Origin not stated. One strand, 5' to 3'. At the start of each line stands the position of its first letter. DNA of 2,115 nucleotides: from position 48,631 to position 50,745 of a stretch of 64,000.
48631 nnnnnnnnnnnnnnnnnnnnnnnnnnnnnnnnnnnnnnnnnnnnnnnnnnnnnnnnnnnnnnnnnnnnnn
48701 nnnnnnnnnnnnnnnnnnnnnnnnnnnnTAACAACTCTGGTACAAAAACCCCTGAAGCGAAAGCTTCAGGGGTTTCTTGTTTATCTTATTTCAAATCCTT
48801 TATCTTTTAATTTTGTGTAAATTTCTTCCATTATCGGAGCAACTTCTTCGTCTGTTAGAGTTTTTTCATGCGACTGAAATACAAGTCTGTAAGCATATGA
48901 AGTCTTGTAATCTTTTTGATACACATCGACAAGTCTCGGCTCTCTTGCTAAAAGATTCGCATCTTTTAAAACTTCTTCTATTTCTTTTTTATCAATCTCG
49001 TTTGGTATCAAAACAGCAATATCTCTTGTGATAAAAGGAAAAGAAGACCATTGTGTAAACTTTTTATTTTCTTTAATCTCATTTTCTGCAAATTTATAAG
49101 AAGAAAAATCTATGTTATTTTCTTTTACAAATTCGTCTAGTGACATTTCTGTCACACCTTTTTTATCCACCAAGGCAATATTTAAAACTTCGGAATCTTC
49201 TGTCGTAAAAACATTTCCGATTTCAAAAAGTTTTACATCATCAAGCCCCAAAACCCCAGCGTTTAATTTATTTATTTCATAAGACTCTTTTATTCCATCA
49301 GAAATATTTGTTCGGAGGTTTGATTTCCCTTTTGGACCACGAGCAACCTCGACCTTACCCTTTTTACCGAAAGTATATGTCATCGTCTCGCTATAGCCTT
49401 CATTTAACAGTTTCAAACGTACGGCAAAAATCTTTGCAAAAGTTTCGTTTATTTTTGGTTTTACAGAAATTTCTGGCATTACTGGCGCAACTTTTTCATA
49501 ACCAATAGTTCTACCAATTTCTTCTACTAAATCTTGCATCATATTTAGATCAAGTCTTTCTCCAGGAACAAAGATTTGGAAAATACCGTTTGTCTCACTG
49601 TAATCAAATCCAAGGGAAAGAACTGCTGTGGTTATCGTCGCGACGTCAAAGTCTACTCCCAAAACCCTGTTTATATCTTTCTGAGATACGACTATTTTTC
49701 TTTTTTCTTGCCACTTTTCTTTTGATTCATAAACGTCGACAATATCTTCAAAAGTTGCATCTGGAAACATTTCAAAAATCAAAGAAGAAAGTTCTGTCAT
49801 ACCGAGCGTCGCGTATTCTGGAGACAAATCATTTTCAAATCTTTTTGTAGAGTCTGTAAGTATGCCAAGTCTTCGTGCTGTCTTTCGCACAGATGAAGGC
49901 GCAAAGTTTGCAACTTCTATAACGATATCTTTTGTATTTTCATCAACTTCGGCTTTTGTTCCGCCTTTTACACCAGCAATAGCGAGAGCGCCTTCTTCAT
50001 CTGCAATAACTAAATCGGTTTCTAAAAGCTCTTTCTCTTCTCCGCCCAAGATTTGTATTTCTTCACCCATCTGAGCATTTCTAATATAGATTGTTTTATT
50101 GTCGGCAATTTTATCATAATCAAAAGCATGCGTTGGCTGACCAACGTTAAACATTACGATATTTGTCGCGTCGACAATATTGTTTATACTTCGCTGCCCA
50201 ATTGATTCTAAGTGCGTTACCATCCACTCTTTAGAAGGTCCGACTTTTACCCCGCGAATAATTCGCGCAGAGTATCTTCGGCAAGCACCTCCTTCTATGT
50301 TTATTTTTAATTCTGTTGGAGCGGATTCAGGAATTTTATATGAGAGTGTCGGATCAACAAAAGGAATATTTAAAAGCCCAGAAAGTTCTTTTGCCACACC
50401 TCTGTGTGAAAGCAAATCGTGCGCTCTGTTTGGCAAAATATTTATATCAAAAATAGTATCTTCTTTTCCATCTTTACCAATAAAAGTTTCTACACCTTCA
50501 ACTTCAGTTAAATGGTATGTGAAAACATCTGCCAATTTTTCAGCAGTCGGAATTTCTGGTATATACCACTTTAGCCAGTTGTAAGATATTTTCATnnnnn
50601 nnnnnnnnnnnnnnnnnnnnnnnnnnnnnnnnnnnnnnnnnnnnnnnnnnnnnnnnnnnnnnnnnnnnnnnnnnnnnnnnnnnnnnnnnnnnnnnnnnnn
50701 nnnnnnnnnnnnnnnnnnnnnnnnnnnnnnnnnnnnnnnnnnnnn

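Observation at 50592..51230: AT-rich gene of unknown function inserted inside the pheS-pheT operon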

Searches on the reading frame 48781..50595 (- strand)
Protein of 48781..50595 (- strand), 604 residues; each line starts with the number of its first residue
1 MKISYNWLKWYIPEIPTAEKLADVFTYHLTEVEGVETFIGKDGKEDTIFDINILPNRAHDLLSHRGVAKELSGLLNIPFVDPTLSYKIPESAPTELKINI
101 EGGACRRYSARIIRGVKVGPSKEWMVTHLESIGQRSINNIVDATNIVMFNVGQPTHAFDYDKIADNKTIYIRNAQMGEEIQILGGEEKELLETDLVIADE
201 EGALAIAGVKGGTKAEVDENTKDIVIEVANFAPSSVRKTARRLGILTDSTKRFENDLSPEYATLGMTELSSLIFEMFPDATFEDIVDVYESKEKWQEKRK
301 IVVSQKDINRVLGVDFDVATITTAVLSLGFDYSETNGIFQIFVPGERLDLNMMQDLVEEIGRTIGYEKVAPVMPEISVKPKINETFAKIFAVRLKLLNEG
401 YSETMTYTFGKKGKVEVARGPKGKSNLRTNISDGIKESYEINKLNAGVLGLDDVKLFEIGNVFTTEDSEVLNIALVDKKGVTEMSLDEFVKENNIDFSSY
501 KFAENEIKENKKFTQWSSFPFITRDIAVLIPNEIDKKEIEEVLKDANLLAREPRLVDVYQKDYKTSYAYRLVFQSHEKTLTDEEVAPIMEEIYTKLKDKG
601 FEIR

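Call 4: search_protein_families(library=pfam, proteins=[window:48781-50595:-], max_evalue=1)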
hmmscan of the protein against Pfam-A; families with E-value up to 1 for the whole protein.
window:48781-50595:- (604 aa): 4 families
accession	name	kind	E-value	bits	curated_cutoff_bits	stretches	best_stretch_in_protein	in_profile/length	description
PF03483.22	B3_4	-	4.6e-58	196.1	29.3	1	104-276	1-172/174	B3/4 domain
PF03147.19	FDX-ACB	-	2.3e-19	70.1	31.1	1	517-604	1-94/94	Ferredoxin-fold anticodon binding domain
PF03484.21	B5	-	2.3e-13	50.6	28.6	1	302-366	2-67/67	tRNA synthetase B5 domain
PF17759.6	tRNA_synthFbeta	-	5.8e-05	23.1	22.4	1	372-468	4-111/214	Phenylalanyl tRNA synthetase beta chain CLM domain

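Call 5: search_protein_families(library=ncbifam, proteins=[window:48781-50595:-], max_evalue=1)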
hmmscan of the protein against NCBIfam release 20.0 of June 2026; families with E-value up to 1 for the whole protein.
window:48781-50595:- (604 aa): 8 families
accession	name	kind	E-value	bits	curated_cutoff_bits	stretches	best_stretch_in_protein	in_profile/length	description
TIGR00472.1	pheT_bact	equivalog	2.8e-118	396.3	402.65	3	45-499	157-617/798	phenylalanine--tRNA ligase subunit beta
NF001882.0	PRK00629.5-4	equivalog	3.7e-41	141.2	527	1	45-412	159-502/725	phenylalanine--tRNA ligase subunit beta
TIGR00471.1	pheT_arch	equivalog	3.4e-13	48.9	282.65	2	280-412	279-391/551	phenylalanine--tRNA ligase subunit beta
TIGR00469.1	pheS_mito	equivalog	5.2e-05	22.1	258.35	1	501-598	342-445/451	phenylalanine--tRNA ligase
NF051887.1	PheS_related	equivalog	0.0001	21.5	300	2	565-597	315-347/349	PheS-related mystery ligase SrmL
NF006411.0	PRK08655.1-5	equivalog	0.00074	18.4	464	1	468-592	310-437/443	prephenate dehydrogenase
NF006508.0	PRK08944.1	subfamily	0.06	12.6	259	1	403-446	51-94/304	MotB family protein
NF006991.0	PRK09456.1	equivalog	0.097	12.3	295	1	302-370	10-75/199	glucose-1-phosphatase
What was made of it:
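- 48781..50595 (-): pheT: 604 aa with B3_4, B5, core-like and FDX-ACB domains. The N-terminus is intact and there is no B2/tRNA_bind domain. Calls 4, 5.
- On PheRS component (detached PheT B1/B2 tRNA-binding part, or PheS N-terminal arm): NCBIfam gives none (calls 4, 5).
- PheS here lacks its N-terminal arm and PheT lacks B2 (calls 4, 5).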

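Call 11: find_related_loci(query=window:48784-50595:-, collection=genome_contigs, flank=4000)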
Query window:48784-50595:- (604 aa) in genome_contigs; peptide patterns used: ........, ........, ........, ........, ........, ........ (x = any residue, [..] = any of these).
151 stretches matched a pattern; 98 encode a relative of the query (tblastn E <= 1e-3); the best 80 are kept; 80 distinct loci.
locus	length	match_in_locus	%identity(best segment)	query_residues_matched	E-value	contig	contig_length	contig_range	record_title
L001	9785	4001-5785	71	1-604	0e+0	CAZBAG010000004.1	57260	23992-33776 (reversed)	MAG TPA_asm: uncultured Candidatus Saccharibacteria bacterium isolate SRP219642_co5_575 genome assembly, contig: NODE_67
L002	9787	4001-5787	74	1-604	0e+0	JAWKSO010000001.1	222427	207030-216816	MAG: Candidatus Paceibacterota bacterium isolate BC1.90 BC1.90.fa-1, whole genome shotgun sequence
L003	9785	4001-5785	55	1-604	0e+0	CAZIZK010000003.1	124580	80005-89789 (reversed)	MAG TPA_asm: uncultured Candidatus Saccharibacteria bacterium isolate SRP296810_co1_15 genome assembly, contig: NODE_125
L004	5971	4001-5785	56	1-604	0e+0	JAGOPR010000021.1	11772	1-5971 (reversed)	MAG: Candidatus Paceibacterota bacterium isolate Gw_Eff_bin_137 Gw_Eff_13562_length_11772_cov_18.295921, whole genome sh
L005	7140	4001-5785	54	1-604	0e+0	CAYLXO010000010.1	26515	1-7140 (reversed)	MAG TPA_asm: uncultured Candidatus Saccharibacteria bacterium isolate SRP135725_co1_596 genome assembly, contig: NODE_21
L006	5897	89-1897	56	1-604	0e+0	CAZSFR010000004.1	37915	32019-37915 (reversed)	MAG TPA_asm: uncultured Candidatus Saccharibacteria bacterium isolate SRP128246_co1_325 genome assembly, contig: NODE_15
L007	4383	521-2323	54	1-604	0e+0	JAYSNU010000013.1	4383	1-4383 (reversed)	MAG: Candidatus Nomurabacteria bacterium isolate GFS_10948 GFS_10948_12, whole genome shotgun sequence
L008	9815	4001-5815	54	1-604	0e+0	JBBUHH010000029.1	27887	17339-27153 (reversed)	MAG: Patescibacteria group bacterium isolate H52-bin032_1 H52_bin032_1_000000000029, whole genome shotgun sequence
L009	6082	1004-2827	53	1-604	0e+0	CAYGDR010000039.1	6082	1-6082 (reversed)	MAG TPA_asm: uncultured Candidatus Saccharibacteria bacterium isolate ERP113451_co3_35 genome assembly, contig: NODE_123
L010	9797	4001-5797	54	1-601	0e+0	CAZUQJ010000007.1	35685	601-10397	MAG TPA_asm: uncultured Candidatus Saccharibacteria bacterium isolate SRP286056_co1_92 genome assembly, contig: NODE_126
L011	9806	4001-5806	52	1-604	0e+0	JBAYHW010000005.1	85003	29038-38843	MAG: Candidatus Paceibacterota bacterium isolate SO_2016_GW1_159 scaffold00635_OW334_2016, whole genome shotgun sequence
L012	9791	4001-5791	54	1-604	0e+0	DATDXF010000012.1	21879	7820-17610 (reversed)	MAG TPA_asm: Candidatus Paceibacterota bacterium isolate SMAG_U8131 k141_194599, whole genome shotgun sequence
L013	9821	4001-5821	55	1-604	0e+0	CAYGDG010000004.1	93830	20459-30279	MAG TPA_asm: uncultured Candidatus Saccharibacteria bacterium isolate ERP113451_co1_245 genome assembly, contig: NODE_13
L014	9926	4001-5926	51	1-604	0e+0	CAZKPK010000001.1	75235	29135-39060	MAG TPA_asm: uncultured Candidatus Saccharibacteria bacterium isolate SRP269290_co1_320 genome assembly, contig: NODE_32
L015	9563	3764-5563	53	1-604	0e+0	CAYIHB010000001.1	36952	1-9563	MAG TPA_asm: uncultured Candidatus Saccharibacteria bacterium isolate ERP119705_co20_272 genome assembly, contig: NODE_9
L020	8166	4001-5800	52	1-601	0e+0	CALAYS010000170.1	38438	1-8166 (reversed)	MAG TPA_asm: uncultured bacterium isolate SRR6231146_bin.88_CONCOCT_v1.1_MAG genome assembly, contig: ERZ650289.78, whol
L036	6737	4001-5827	53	1-604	0e+0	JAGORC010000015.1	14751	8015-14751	MAG: Candidatus Paceibacterota bacterium isolate Gw_Eff_bin_237 Gw_Eff_9304_length_14751_cov_9.424713, whole genome shot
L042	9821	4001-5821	52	1-601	0e+0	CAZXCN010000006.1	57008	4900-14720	MAG TPA_asm: uncultured Candidatus Saccharibacteria bacterium isolate SRP285395_co1_239 genome assembly, contig: NODE_65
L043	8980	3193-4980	53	1-604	0e+0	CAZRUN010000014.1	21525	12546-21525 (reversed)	MAG TPA_asm: uncultured Candidatus Saccharibacteria bacterium isolate SRP285395_co1_441 genome assembly, contig: NODE_36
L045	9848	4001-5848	50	1-604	0e+0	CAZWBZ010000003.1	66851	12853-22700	MAG TPA_asm: uncultured Candidatus Saccharibacteria bacterium isolate SRP170004_co1_68 genome assembly, contig: NODE_475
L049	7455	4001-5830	50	1-604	0e+0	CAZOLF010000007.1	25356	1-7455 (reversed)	MAG TPA_asm: uncultured Candidatus Saccharibacteria bacterium isolate SRP219642_co7_584 genome assembly, contig: NODE_26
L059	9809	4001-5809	50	1-604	0e+0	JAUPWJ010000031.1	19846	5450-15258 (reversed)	MAG: Patescibacteria group bacterium isolate erpe_2018_sw_45hr_WHONDRS-SW48-000100_B_bin.30 scaffold_574506, whole genom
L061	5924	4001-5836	50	1-604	0e+0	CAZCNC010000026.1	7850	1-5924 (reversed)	MAG TPA_asm: uncultured Candidatus Saccharibacteria bacterium isolate SRP193066_co2_422 genome assembly, contig: NODE_47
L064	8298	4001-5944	48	1-604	0e+0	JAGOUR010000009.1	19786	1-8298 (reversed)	MAG: Candidatus Paceibacterota bacterium isolate Gw_Eff_bin_515 Gw_Eff_5750_length_19786_cov_7.299151, whole genome shot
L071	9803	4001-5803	52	1-604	0e+0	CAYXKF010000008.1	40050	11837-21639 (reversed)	MAG TPA_asm: uncultured Candidatus Saccharibacteria bacterium isolate SRP257259_co1_189 genome assembly, contig: NODE_96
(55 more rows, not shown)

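Call 24: search_protein_families(library=pfam, proteins=[L001:3651-3992:+, L003:2332-2775:+, L003:2810-3319:+, L003:3330-3833:+, L010:3380-3988:+, L013:3397-3996:+, L020:3355-3993:+, L036:3591-3977:+, L045:3544-3960:+, L059:3133-3993:+], max_evalue=0.01)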
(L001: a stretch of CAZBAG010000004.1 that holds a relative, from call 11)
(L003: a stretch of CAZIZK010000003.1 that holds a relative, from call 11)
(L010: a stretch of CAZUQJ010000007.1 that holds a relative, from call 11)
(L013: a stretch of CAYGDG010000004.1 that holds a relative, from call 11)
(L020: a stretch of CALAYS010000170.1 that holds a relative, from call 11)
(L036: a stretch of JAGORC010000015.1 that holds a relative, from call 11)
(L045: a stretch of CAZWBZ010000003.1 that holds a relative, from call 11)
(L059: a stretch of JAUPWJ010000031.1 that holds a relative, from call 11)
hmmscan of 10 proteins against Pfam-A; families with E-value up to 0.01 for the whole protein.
L001:3651-3992:+ (114 aa): 2 families
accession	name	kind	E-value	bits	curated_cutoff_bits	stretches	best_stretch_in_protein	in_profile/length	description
PF05014.21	Nuc_deoxyrib_tr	-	1.5e-05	25.5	28.8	1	9-87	12-95/117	Nucleoside 2-deoxyribosyltransferase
PF15891.11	Nuc_deoxyri_tr2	-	0.0061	17.3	30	1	38-87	49-100/105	Nucleoside 2-deoxyribosyltransferase like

L003:2332-2775:+ (148 aa): 0 families

L003:2810-3319:+ (170 aa): 6 families
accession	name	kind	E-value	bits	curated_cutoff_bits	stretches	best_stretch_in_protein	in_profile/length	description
PF13529.12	Peptidase_C39_2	-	4.9e-17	63.3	24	1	4-134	1-143/143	Peptidase_C39 like family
PF12385.14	Peptidase_C70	-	1.3e-08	35.3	19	1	3-136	4-126/141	Papain-like cysteine protease AvrRpt2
PF03412.21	Peptidase_C39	-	3.8e-08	33.7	22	1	6-153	2-121/133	Peptidase C39 family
PF11814.14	DUF3335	-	2.1e-07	31.1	25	0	77-136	110-168/206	Peptidase_C39 like family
PF09778.15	Guanylate_cyc_2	-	1.9e-05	24.5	28.1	0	90-158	138-205/212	Guanylylate cyclase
PF05023.20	Phytochelatin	-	0.0079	15.9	24.9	0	2-130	35-174/210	Phytochelatin synthase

L003:3330-3833:+ (168 aa): 1 family
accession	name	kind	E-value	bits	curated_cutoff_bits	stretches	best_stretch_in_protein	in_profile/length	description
PF01467.32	CTP_transf_like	-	7.5e-10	39.6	21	1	13-90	2-74/133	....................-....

L010:3380-3988:+ (203 aa): 0 families

L013:3397-3996:+ (200 aa): 0 families

L020:3355-3993:+ (213 aa): 0 families

L036:3591-3977:+ (129 aa): 0 families

L045:3544-3960:+ (139 aa): 1 family
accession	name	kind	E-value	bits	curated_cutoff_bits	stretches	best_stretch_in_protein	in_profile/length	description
PF00856.33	SET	-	7.3e-24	84.6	22.4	1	21-114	1-105/105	SET domain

L059:3133-3993:+ (287 aa): 0 families

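Call 25: search_protein_families(library=pfam, proteins=[L061:2356-2790:+, L061:2759-3085:+, L061:3087-3956:+, L064:3628-3978:+, L071:3543-4001:+, L043:2078-2278:+, L043:2285-2986:+, L049:3817-4014:+, L042:3497-3961:+], max_evalue=0.01)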
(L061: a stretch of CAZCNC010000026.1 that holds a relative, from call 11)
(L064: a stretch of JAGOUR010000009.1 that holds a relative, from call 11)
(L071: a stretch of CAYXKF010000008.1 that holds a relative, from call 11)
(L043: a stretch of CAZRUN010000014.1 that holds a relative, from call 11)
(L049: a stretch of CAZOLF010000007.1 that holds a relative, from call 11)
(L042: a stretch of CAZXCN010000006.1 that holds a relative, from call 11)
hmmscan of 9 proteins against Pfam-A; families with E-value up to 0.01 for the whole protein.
L061:2356-2790:+ (145 aa): 1 family
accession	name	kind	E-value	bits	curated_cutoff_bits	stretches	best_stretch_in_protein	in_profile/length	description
PF03720.21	UDPG_MGDP_dh_C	-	0.0076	17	30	0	35-76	49-88/103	UDP-glucose/GDP-mannose dehydrogenase family, UDP binding domain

L061:2759-3085:+ (109 aa): 0 families

L061:3087-3956:+ (290 aa): 2 families
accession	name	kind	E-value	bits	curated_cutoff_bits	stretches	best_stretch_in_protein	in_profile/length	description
PF00892.27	EamA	-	5.1e-26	92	28.2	2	4-137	2-134/135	EamA-like transporter family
PF05653.20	Mg_trans_NIPA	-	0.0011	18.6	26.2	0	71-138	53-121/295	Magnesium transporter NIPA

L064:3628-3978:+ (117 aa): 2 families
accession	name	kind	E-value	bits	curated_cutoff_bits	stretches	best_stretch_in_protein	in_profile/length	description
PF05635.17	23S_rRNA_IVP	-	1.3e-36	125.4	33.8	1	7-112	1-106/106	23S rRNA-intervening sequence protein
PF22296.2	bAvd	-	0.0087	17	40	0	9-114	1-104/107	bAvd-like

L071:3543-4001:+ (153 aa): 0 families

L043:2078-2278:+ (67 aa): 0 families

L043:2285-2986:+ (234 aa): 0 families

L049:3817-4014:+ (66 aa): 2 families
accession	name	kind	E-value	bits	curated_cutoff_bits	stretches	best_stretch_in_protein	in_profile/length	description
PF03779.20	SPW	-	0.0011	19.8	31.5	1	4-56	1-48/93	SPW repeat domain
PF20479.3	TMEM128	-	0.0095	16.9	23.9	1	3-56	6-58/124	TMEM128 protein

L042:3497-3961:+ (155 aa): 1 family
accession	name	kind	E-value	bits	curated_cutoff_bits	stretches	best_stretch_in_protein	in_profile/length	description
PF01467.32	CTP_transf_like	-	1.5e-09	38.6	21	1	11-107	2-89/133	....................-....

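Call 56: find_related_loci(query=window:48784-50595:-, collection=metagenome_contigs, flank=3000)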
Query window:48784-50595:- (604 aa) in metagenome_contigs; peptide patterns used: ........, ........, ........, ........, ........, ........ (x = any residue, [..] = any of these).
425 stretches matched a pattern; 132 encode a relative of the query (tblastn E <= 1e-3); the best 80 are kept; 80 distinct loci.
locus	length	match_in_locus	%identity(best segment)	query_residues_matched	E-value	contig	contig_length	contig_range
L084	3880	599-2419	74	1-604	0e+0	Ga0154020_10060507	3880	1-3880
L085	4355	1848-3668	73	1-604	0e+0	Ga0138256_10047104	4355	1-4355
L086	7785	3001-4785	71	1-604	0e+0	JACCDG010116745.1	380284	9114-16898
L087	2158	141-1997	56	1-604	0e+0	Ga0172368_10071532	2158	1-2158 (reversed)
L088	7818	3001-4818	54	1-604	0e+0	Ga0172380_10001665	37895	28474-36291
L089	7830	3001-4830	54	1-604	0e+0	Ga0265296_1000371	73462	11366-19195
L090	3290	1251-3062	53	1-604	0e+0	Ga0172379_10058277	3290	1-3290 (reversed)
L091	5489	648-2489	53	1-601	0e+0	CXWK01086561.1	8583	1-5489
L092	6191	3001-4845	52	1-604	0e+0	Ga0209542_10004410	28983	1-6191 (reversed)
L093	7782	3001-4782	54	1-604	0e+0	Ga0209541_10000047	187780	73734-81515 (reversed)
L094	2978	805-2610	54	1-604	0e+0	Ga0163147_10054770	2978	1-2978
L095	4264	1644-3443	54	1-604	0e+0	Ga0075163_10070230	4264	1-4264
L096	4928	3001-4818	54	1-604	0e+0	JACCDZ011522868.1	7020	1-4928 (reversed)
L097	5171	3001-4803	54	1-604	0e+0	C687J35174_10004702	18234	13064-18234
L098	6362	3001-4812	53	1-604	0e+0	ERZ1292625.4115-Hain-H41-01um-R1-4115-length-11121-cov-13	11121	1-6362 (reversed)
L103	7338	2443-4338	51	1-604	0e+0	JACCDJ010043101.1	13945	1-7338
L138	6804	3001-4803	51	1-601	0e+0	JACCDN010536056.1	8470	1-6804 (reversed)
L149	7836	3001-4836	51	1-604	0e+0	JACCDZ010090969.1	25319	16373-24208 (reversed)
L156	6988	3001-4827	49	1-604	0e+0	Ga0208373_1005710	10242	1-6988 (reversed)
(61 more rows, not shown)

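Call 61: search_protein_families(library=pfam, proteins=[L084:293-583:+], max_evalue=0.001)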
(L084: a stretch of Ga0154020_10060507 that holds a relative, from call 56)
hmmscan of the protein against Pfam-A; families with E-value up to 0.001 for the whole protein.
L084:293-583:+ (97 aa): 0 families

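Call 71: search_protein_families(library=pfam, proteins=[L088:1328-2530:+, L096:2460-2963:+, L149:2643-3008:+, L156:2036-2995:+, L138:2759-2992:+, L103:2072-2413:+], max_evalue=0.01)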
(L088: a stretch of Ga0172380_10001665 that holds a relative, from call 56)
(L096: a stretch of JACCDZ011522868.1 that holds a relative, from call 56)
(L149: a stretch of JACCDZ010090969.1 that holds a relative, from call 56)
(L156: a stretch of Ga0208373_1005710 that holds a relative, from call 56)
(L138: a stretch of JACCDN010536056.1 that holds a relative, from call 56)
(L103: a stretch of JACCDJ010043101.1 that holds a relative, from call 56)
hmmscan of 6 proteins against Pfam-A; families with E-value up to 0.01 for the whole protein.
L088:1328-2530:+ (401 aa): 0 families

L096:2460-2963:+ (168 aa): 6 families
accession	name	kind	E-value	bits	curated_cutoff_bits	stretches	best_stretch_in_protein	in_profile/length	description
PF13671.12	AAA_33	-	3.7e-18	66.6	27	1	8-125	1-122/143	AAA domain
PF06414.18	Zeta_toxin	-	5.4e-07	29.7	22.3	1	3-154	13-177/199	Zeta toxin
PF08433.16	KTI12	-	5.9e-07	29.7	22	1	8-126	3-124/271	Chromatin associated protein KTI12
PF13238.12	AAA_18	-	0.00059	20.7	29.4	1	12-64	4-53/128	AAA domain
PF13207.12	AAA_17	-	0.0014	19.4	27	1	12-47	1-37/136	AAA domain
PF01591.24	6PF2K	-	0.0087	15.8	27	0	3-31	10-38/223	6-phosphofructo-2-kinase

L149:2643-3008:+ (122 aa): 0 families

L156:2036-2995:+ (320 aa): 1 family
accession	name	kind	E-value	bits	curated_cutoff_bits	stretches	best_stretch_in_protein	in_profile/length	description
PF18958.6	DUF5700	-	0.0015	18.5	25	1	96-201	106-200/283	Putative zinc dependent peptidase (DUF5700)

L138:2759-2992:+ (78 aa): 0 families

L103:2072-2413:+ (114 aa): 1 family
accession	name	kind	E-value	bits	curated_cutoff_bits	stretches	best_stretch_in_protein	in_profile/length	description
PF05635.17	23S_rRNA_IVP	-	1.9e-34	118.5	33.8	1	7-109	1-106/106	23S rRNA-intervening sequence protein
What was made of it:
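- Closest known: Free-standing homing-endonuclease genes inserted between conserved phage genes. Different: The other occupants of the slot are not nucleases (calls 24, 25, 71).
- One other slot occupant (L096) is an AAA_33/zeta-toxin-like kinase (call 71). The slot's other occupants are mostly ordinary enzymes, transporters and small membrane proteins (calls 24, 25, 71).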
